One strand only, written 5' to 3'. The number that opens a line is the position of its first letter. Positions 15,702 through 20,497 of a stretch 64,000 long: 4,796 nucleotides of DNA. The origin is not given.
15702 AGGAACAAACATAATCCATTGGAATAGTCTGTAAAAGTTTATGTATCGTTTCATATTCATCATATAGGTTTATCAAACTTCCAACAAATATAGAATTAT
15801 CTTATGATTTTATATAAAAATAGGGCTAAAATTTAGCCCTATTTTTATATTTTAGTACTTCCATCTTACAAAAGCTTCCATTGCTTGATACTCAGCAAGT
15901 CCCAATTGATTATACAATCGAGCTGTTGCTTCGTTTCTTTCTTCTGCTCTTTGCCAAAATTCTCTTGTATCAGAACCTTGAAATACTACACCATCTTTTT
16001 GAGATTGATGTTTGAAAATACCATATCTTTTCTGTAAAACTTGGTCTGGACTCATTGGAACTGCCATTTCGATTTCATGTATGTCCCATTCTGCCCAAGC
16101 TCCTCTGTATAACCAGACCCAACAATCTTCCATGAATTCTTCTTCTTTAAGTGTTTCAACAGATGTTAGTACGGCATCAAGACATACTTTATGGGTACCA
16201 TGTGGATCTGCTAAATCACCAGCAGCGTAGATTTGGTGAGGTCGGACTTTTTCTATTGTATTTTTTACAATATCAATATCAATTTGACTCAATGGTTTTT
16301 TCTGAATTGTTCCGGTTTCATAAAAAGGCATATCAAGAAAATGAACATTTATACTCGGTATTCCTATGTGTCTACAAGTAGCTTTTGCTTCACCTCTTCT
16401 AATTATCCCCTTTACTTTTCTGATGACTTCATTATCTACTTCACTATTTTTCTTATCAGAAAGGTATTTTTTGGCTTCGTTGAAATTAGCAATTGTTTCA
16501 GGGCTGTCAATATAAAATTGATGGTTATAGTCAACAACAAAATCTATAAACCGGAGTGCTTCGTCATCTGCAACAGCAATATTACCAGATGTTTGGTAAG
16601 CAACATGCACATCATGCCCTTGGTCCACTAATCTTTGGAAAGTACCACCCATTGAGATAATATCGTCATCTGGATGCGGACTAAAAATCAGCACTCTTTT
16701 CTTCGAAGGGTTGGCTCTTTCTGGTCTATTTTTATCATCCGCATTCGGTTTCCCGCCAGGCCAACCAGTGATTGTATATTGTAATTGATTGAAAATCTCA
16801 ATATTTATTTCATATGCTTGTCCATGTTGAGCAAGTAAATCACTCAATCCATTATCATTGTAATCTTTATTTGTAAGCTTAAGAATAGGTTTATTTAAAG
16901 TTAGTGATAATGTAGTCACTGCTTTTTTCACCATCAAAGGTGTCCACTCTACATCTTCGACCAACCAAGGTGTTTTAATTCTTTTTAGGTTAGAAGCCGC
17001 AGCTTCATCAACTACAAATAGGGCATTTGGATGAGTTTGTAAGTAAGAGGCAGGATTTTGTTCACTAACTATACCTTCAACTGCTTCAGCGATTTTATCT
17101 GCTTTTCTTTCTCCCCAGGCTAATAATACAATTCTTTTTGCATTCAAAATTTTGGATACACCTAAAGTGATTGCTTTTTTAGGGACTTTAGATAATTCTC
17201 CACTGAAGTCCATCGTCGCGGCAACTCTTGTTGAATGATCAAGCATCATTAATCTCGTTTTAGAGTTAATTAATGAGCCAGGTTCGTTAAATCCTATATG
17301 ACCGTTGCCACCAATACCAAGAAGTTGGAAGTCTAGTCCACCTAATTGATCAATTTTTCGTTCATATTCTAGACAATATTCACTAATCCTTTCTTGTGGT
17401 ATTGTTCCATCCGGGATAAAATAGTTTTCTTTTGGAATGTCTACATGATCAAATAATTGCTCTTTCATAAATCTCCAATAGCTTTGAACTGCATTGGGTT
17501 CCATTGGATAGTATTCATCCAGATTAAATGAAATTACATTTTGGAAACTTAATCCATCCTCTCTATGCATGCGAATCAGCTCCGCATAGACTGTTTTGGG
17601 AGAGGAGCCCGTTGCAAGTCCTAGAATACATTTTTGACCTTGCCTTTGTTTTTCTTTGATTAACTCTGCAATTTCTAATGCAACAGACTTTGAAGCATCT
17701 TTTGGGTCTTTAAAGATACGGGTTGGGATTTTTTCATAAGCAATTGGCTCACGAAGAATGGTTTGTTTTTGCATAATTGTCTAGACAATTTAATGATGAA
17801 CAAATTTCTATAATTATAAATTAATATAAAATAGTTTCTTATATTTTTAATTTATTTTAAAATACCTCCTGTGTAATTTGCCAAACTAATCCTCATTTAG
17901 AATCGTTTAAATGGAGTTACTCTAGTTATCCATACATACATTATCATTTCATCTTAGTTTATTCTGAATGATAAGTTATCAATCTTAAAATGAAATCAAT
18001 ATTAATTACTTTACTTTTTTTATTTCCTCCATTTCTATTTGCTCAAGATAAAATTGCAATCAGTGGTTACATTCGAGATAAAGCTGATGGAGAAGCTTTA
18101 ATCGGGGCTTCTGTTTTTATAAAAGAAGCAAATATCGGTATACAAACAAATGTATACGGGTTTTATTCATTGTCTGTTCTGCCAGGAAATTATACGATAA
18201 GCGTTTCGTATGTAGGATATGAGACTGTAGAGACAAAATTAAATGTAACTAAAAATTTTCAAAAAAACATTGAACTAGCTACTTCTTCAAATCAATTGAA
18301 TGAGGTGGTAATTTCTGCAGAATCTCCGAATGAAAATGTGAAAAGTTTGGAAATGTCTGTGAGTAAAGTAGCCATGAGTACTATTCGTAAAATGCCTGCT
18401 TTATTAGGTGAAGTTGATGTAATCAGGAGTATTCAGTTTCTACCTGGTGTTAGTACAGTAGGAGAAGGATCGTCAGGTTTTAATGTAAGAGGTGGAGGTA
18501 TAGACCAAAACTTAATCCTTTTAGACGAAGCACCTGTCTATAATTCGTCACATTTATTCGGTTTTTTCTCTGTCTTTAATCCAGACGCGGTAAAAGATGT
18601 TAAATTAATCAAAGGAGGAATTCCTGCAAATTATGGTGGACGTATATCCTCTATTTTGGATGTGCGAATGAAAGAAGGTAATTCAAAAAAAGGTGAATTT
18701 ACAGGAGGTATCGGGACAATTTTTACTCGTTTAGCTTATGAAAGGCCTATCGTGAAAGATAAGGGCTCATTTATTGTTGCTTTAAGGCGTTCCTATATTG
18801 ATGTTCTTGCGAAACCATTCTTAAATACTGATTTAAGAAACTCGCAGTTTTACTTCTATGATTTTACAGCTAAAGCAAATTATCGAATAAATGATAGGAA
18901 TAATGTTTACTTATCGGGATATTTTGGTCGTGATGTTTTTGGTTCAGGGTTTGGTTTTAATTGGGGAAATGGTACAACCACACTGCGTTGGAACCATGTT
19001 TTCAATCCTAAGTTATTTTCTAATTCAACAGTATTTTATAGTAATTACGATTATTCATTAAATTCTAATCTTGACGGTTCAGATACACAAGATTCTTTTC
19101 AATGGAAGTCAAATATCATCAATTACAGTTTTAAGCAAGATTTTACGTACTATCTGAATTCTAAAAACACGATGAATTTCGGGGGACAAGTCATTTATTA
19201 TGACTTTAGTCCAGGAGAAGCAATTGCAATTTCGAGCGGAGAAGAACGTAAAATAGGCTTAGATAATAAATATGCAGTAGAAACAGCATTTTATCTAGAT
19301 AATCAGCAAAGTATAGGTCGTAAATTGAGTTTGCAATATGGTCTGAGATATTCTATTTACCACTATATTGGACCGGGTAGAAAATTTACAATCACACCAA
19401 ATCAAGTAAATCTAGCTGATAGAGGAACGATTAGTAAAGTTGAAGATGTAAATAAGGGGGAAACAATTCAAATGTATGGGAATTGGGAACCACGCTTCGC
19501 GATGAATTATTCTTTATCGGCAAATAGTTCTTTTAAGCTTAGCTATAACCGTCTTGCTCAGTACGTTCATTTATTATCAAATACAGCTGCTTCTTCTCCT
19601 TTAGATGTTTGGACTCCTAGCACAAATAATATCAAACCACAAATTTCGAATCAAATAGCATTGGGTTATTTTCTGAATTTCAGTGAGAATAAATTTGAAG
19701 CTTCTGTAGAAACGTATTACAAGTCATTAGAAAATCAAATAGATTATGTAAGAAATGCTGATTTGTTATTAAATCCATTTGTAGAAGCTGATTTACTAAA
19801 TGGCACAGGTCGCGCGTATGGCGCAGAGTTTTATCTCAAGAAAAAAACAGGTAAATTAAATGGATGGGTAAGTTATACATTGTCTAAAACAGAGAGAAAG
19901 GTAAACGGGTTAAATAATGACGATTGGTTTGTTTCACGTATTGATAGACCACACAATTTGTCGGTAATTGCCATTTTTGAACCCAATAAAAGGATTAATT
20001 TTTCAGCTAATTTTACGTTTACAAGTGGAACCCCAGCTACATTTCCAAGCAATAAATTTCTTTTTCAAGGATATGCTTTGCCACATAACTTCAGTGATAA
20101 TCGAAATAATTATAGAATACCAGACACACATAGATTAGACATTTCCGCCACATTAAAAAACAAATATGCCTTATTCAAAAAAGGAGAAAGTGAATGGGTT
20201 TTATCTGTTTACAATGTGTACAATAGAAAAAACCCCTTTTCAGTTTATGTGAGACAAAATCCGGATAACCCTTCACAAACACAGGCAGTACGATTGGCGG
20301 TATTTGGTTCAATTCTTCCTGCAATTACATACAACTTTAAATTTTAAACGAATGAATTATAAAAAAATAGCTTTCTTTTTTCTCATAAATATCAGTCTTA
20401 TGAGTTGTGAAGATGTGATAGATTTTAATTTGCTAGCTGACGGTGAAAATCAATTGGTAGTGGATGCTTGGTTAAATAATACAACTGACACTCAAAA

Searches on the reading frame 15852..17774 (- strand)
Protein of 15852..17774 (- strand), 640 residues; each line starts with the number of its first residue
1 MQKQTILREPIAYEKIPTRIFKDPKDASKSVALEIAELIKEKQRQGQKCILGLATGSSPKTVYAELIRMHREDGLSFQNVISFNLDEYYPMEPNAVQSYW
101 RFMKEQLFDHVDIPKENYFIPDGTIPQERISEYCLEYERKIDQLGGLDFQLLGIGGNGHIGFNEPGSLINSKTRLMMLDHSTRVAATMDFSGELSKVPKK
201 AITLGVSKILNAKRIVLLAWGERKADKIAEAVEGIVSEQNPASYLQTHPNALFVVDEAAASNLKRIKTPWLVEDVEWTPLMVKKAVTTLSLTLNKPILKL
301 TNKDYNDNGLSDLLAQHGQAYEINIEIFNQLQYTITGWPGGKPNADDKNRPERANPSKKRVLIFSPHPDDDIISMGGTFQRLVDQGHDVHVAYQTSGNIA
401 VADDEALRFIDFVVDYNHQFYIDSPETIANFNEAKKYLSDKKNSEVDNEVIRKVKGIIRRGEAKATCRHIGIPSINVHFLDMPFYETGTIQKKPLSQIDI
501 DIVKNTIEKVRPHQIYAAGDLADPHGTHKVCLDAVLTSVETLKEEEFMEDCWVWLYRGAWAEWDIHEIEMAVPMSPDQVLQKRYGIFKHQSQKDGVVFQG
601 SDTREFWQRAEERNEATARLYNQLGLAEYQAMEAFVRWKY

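Call 54: search_protein_families(library=pfam, proteins=[window:15852-17774:-], max_evalue=0.001)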
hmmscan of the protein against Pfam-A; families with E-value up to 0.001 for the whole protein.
window:15852-17774:- (640 aa): 2 families
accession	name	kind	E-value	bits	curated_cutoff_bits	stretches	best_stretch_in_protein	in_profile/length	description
PF01182.26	Glucosamine_iso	-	2.6e-24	86.8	27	1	23-248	2-219/225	Glucosamine-6-phosphate isomerases/6-phosphogluconolactonase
PF02585.22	PIG-L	-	4.1e-19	69.8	28.2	1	362-536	1-126/129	GlcNAc-PI de-N-acetylase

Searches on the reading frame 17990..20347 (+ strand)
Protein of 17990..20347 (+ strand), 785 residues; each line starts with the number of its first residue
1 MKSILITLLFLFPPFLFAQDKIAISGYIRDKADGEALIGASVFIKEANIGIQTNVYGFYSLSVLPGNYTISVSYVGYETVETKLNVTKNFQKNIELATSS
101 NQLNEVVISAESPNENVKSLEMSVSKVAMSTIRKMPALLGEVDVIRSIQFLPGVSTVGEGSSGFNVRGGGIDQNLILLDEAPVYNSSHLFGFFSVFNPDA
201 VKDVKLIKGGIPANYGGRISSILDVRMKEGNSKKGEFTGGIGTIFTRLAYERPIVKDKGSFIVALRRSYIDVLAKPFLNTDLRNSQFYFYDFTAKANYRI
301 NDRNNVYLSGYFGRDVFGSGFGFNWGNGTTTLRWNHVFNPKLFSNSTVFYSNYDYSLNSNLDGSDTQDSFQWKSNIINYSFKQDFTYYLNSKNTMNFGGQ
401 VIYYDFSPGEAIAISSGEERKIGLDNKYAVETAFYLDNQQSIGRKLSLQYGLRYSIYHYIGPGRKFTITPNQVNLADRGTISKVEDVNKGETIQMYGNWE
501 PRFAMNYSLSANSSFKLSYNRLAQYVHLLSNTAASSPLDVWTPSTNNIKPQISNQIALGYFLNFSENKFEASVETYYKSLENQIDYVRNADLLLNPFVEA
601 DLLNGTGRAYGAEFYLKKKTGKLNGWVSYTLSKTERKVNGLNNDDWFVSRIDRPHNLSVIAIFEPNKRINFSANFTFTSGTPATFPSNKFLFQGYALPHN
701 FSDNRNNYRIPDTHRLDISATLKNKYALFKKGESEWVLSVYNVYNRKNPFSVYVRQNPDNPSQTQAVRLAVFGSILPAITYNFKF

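Call 54: search_protein_families(library=pfam, proteins=[window:17990-20347:+], max_evalue=0.001)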
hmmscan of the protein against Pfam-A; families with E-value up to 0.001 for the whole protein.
window:17990-20347:+ (785 aa): 4 families
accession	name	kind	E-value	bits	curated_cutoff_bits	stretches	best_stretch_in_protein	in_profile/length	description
PF13715.12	CarbopepD_reg_2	-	1.9e-21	76.3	32.2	1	24-108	1-88/88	CarboxypepD_reg-like domain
PF13620.12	CarboxypepD_reg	-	7.2e-12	45.9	32.3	1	24-95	2-78/82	Carboxypeptidase regulatory-like domain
PF07715.20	Plug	-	7.5e-10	39.7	23.9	1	121-218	6-102/107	TonB-dependent Receptor Plug Domain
PF08308.17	PEGA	-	0.00014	22.1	20.8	1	39-95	12-64/71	PEGA domain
